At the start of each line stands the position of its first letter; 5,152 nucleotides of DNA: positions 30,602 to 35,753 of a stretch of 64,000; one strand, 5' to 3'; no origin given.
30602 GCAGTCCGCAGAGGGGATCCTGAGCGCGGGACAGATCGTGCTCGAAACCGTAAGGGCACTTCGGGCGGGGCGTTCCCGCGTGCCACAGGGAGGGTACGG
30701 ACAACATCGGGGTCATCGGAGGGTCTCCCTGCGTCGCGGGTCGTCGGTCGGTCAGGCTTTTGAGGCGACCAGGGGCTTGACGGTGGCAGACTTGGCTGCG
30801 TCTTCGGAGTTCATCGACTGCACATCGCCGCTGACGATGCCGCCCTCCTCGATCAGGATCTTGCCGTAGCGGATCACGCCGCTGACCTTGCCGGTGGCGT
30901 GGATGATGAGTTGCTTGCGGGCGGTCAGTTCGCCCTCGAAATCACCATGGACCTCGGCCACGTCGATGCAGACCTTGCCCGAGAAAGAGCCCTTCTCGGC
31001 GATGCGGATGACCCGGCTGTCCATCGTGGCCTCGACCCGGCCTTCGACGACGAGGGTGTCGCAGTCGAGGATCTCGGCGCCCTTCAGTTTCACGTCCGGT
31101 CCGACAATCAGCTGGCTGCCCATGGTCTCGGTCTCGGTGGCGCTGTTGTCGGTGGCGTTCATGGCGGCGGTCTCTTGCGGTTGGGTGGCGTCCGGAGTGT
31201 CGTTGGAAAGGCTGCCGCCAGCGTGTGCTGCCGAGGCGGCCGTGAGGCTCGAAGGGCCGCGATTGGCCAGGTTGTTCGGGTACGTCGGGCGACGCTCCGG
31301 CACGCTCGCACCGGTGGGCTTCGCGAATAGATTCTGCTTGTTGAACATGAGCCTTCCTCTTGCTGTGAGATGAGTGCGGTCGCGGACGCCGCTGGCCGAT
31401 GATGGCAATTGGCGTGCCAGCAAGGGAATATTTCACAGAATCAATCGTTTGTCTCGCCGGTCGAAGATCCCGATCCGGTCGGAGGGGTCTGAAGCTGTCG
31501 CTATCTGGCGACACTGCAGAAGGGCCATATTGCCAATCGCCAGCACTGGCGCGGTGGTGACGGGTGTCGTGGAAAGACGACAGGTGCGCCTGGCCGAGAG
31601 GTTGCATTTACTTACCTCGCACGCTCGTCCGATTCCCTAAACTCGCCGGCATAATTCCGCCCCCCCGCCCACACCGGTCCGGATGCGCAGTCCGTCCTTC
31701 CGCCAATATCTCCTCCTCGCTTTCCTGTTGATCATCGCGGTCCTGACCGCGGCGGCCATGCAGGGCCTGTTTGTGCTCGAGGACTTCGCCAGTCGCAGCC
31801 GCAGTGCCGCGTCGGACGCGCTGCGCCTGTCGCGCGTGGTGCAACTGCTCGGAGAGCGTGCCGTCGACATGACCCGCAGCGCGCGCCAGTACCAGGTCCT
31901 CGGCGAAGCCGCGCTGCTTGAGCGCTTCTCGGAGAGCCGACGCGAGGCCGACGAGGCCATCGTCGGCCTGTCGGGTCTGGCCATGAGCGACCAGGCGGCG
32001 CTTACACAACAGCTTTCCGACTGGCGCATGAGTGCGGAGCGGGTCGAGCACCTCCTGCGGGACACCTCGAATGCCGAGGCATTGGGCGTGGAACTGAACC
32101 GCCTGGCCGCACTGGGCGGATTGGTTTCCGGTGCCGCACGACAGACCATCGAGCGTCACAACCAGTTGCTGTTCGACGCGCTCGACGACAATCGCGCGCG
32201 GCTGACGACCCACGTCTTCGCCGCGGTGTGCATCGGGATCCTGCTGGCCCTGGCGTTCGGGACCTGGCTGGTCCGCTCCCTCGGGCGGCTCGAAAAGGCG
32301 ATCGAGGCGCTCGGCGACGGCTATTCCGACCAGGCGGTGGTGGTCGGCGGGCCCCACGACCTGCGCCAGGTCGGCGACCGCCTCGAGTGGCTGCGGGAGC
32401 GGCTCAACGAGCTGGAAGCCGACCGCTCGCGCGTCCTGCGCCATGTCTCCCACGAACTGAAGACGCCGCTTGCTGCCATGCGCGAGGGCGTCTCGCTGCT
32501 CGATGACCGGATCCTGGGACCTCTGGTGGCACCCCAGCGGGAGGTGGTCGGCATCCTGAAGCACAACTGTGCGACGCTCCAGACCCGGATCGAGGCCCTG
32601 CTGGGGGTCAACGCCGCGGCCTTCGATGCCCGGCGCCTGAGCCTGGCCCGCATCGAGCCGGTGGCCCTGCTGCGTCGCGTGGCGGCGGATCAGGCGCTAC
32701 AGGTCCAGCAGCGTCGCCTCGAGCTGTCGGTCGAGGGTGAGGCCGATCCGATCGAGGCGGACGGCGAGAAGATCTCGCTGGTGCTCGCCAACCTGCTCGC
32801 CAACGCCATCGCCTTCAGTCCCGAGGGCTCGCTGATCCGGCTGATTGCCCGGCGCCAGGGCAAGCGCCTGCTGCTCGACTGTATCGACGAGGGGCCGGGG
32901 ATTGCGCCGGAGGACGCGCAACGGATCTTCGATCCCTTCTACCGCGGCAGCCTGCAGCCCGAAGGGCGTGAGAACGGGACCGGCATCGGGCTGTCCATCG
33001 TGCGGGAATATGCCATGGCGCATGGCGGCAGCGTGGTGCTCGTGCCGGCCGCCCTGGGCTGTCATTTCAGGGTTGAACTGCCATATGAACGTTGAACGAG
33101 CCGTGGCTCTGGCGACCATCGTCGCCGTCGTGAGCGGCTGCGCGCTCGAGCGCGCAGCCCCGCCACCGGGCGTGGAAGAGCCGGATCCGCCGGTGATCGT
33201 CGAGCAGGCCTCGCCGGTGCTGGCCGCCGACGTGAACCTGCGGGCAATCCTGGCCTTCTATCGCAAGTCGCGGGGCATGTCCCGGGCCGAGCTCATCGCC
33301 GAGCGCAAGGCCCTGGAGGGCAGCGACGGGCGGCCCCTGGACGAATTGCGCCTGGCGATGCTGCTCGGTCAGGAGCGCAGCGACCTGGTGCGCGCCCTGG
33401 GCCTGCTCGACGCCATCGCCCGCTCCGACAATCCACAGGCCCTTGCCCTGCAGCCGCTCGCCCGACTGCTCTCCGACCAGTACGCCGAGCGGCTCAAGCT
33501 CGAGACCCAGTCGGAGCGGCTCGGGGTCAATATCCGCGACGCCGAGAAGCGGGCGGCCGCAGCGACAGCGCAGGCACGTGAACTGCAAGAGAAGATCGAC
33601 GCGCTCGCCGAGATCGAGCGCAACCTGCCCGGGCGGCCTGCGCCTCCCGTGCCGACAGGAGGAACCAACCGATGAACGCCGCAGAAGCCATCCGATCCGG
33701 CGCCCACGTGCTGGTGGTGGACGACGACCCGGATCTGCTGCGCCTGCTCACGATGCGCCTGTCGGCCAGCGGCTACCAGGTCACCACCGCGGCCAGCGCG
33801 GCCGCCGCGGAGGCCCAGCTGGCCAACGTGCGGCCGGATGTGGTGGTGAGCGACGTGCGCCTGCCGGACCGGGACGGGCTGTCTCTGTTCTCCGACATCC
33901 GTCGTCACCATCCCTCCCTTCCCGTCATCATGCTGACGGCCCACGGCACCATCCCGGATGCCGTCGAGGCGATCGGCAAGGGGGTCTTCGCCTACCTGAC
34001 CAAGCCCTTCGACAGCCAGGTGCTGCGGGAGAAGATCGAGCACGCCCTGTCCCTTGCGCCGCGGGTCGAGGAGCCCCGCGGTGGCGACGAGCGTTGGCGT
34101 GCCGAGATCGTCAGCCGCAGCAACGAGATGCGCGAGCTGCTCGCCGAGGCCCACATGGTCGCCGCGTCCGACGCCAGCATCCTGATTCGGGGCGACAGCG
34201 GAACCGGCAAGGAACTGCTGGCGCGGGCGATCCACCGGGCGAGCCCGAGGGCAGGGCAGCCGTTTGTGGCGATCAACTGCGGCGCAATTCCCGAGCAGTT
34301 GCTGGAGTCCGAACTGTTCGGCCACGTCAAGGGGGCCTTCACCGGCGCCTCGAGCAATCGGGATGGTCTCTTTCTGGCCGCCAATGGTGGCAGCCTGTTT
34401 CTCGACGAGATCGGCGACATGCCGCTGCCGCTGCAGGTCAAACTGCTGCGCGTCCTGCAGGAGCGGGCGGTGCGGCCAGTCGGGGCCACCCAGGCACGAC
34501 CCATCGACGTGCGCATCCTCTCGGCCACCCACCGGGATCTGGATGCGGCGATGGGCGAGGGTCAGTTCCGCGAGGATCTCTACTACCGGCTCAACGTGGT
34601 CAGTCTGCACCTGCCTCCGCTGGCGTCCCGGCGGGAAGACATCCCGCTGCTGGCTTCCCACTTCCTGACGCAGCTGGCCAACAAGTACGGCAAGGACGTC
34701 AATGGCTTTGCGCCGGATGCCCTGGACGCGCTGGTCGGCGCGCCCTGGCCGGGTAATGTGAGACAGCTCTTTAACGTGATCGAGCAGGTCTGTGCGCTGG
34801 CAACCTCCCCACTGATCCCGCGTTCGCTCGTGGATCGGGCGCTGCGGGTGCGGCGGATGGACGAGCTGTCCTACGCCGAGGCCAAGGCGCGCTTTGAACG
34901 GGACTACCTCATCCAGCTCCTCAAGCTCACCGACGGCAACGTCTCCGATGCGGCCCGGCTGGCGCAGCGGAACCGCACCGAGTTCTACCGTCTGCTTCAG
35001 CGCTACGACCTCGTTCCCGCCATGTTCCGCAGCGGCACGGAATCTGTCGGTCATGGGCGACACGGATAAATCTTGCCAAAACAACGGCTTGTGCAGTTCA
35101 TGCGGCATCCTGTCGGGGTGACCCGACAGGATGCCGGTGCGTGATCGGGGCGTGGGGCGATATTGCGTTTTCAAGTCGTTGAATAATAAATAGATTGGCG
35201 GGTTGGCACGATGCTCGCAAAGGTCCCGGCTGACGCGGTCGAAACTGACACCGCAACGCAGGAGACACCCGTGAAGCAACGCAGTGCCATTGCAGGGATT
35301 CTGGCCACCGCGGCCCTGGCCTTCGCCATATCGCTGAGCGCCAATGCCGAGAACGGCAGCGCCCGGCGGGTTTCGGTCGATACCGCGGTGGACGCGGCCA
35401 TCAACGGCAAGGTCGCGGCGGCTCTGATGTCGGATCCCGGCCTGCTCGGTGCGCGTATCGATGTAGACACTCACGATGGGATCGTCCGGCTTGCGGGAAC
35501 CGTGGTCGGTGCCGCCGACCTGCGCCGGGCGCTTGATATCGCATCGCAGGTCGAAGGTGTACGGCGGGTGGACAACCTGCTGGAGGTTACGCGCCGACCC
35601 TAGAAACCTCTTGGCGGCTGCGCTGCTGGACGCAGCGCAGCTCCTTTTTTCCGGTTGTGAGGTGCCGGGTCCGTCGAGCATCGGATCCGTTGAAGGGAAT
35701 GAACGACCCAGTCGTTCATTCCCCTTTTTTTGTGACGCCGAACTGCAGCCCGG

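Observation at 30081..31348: Bactofilin co-transcribed with a FeeM-like N-acyl amino acid synthase: a possible cytoskeleton-scaffolded lipid or signal-synthesis module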

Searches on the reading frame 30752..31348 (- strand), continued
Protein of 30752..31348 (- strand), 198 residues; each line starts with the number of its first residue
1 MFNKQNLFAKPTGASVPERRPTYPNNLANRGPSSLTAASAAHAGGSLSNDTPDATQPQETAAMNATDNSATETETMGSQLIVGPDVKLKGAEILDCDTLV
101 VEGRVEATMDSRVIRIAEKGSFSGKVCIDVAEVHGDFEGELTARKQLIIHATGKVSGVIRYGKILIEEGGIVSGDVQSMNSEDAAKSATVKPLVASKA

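Call 80: fold_search(model_id=the predicted structure, library=pdb)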
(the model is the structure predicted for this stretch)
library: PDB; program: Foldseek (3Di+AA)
matches with E <= 10: 42; with E <= 0.001: 0
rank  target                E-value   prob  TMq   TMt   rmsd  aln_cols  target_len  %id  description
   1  6rib_A                1.0e-01  1.00  0.43  0.80   2.1       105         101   22  Cryo-EM reconstruction of Thermus thermophilus bactofilin double helical filaments (released 2019-07-17)
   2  9lhr_A                2.3e-01  0.21  0.20  0.18   9.2       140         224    8  Crystal structure of Ice binding protein from Candidatus Cryosericum odellii SMC5 (released 2025-09-03)
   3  2n3d_MODEL_1_A        2.6e-01  0.99  0.40  0.74   3.3       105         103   20  Atomic structure of the cytoskeletal bactofilin BacA revealed by solid-state NMR (released 2015-12-16)
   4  7kob                  2.9e-01  0.89  0.38  0.23   6.1       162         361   14  Crystal structure of antigen 43b from Escherichia coli CFT073 (released 2022-03-09)
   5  6ria_1                4.5e-01  0.93  0.32  0.67   7.1       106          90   19  Bactofilin from Thermus thermophilus, F105R mutant crystal structure (released 2019-07-17)
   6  5kkd_B                7.8e-01  0.08  0.18  0.17  10.9       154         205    7  Truncated hemolysin A Y134A from P. mirabilis at 2.1 Angstroms resolution crystallized in a high salt condition (released 2017-03-22)
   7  7koh_B                8.8e-01  0.41  0.28  0.12   9.2       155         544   14  Crystal structure of antigen 43 from Escherichia coli EDL933 (released 2022-03-09)
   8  5sz8_B                2.0e+00  0.05  0.18  0.18  11.2       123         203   10  Truncated hemolysin A Q125A/Y134A from P. mirabilis at 1.8 Angstroms resolution crystallized in a high salt condition (released 2017-03-22)
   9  3uyu_A                2.4e+00  0.08  0.22  0.19   9.2       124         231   11  Structural basis for the antifreeze activity of an ice-binding protein (LeIBP) from Arctic yeast (released 2012-02-15)
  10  5ke1_A                2.4e+00  0.08  0.19  0.12  12.2       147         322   12  Structure of a C-terminal fragment of the IcsA/VirG passenger-domain (released 2017-03-15)
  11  7koh_D                2.5e+00  0.05  0.14  0.06  12.6       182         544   11  Crystal structure of antigen 43 from Escherichia coli EDL933 (released 2022-03-09)
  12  7ko9                  3.0e+00  0.13  0.26  0.11  10.3       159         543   14  Crystal structure of antigen 43 from uropathogenic Escherichia coli UTI89 (released 2022-03-09)
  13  5ke1_B                3.2e+00  0.14  0.26  0.17   9.2       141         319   12  Structure of a C-terminal fragment of the IcsA/VirG passenger-domain (released 2017-03-15)
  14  4nuh                  3.2e+00  0.04  0.18  0.16  11.1       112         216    8  Crystal structure of mLeIBP, a capping head region swapped mutant of ice-binding protein (released 2014-04-16)
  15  4q1q_A                3.3e+00  0.04  0.18  0.15  10.7       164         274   12  Crystal structure of TibC-catalyzed hyper-glycosylated TibA55-350 fragment (released 2014-09-17)
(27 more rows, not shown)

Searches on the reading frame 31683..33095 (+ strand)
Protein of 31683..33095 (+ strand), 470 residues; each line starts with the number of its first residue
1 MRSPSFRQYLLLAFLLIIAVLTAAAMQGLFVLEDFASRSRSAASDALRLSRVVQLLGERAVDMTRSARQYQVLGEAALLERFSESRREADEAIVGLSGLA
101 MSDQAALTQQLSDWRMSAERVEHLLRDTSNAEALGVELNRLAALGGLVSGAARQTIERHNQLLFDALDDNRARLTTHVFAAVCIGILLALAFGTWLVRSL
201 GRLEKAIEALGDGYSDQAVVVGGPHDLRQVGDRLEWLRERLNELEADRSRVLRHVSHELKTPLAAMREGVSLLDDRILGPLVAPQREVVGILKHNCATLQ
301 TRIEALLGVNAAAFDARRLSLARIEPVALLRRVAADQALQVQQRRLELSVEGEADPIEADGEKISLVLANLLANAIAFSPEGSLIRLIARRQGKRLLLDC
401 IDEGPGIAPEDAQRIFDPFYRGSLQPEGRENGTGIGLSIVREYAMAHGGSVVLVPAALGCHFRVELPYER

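Call 7: search_protein_families(library=ncbifam, proteins=[window:31683-33095:+], max_evalue=0.001)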
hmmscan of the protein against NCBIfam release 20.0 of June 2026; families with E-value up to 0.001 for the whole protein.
window:31683-33095:+ (470 aa): 75 families (the best 25 are shown)
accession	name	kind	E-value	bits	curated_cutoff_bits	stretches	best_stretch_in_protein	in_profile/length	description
NF008312.0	PRK11100.1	equivalog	5.1e-42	144.3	356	1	155-457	165-462/477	two-component system sensor histidine kinase CreC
NF012163.2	BaeS_SmeS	equivalog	3.1e-34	118.7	500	1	150-460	144-449/457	sensor histidine kinase efflux regulator BaeS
NF007898.0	PRK10604.1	equivalog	7.1e-32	111.1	478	1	181-468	142-423/433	two-component system sensor histidine kinase RstB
NF046044.1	PnpS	equivalog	9.1e-32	110.5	400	1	241-467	163-390/390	two-component system histidine kinase PnpS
NF033092.0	HK_WalK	equivalog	5.1e-30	104.6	725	1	243-468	367-594/594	cell wall metabolism sensor histidine kinase WalK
TIGR02966.1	phoR_proteo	equivalog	7e-30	104.2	334.2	1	240-452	106-318/333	phosphate regulon sensor histidine kinase PhoR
NF007007.0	PRK09470.1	equivalog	8.5e-28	97.5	486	1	177-467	175-458/463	envelope stress sensor histidine kinase CpxA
NF007837.0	PRK10549.1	equivalog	1.3e-25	90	603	1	146-469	140-459/466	envelope stress sensor histidine kinase BaeS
NF007004.0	PRK09467.1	equivalog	2.1e-25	89.4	415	2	335-468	304-436/440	two-component system sensor histidine kinase EnvZ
TIGR01386.1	cztS_silS_copS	subfamily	3.9e-25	88.7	292.55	1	104-467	99-457/457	heavy metal sensor histidine kinase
NF041832.1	near_NosP_CTERM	subfamily_domain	8.8e-25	87.5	400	1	247-469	6-226/370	NahK/ErcS family hybrid sensor histidine kinase/response regulator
NF033091.0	HK_VanS_ACDEFG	equivalog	8.6e-24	84.1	400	1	238-467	64-293/293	vancomycin resistance histidine kinase VanS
NF011874.0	PRK15347.1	equivalog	1.2e-23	83.2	852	1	242-469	392-615/921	two component system sensor kinase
NF047465.1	hybrid_HK_LvrA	exception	3.4e-23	81.6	1200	1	227-467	181-421/819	hybrid histidine kinase/response regulator LvrA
NF050805.1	CellDivHKDivJCaul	equivalog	4e-23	81.5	1000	1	233-453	283-504/531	cell cycle sensor histidine kinase DivJ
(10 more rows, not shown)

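Call 30: search_protein_families(library=pfam, proteins=[window:31683-33095:+], max_evalue=0.1)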
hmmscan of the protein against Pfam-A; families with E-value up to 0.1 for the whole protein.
window:31683-33095:+ (470 aa): 5 families
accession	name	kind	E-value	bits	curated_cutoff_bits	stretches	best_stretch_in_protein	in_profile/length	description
PF02518.31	HATPase_c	-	1.5e-20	74.1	26.4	1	360-469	2-110/111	Histidine kinase-, DNA gyrase B-, and HSP90-like ATPase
PF00512.31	HisKA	-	4.2e-08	33.6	26.9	1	248-307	2-58/66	His Kinase A (phospho-acceptor) domain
PF00672.30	HAMP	-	0.0011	19.7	25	1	194-243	4-53/53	HAMP domain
PF06305.16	LapA_dom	-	0.025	14.9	28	0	173-210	18-59/64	Lipopolysaccharide assembly protein A domain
PF13581.12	HATPase_c_2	-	0.043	14.3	27.4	1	358-437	26-104/127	Histidine kinase-like ATPase domain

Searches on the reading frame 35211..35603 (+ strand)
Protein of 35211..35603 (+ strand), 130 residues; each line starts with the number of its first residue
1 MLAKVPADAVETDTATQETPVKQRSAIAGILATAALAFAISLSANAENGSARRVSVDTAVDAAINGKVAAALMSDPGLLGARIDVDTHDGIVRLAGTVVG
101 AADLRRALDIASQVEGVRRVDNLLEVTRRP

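Call 7: search_protein_families(library=ncbifam, proteins=[window:35211-35603:+], max_evalue=0.001)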
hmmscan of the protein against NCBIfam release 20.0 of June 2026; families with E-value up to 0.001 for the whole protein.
window:35211-35603:+ (130 aa): 2 families
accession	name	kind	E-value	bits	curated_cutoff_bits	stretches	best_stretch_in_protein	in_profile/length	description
NF007858.0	PRK10568.1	equivalog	8.4e-12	45.1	174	1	57-127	56-126/206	molecular chaperone OsmY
NF008247.1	PRK11023.1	equivalog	0.00029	20.7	184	1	54-123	118-187/192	division/outer membrane stress-associated lipid-binding lipoprotein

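Call 30: search_protein_families(library=pfam, proteins=[window:35211-35603:+], max_evalue=0.1)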
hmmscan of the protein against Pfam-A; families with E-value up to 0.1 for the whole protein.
window:35211-35603:+ (130 aa): 1 family
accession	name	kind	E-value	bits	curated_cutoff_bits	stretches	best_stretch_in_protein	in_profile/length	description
PF04972.22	BON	-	9.4e-16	58.3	27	1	61-127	2-68/69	BON domain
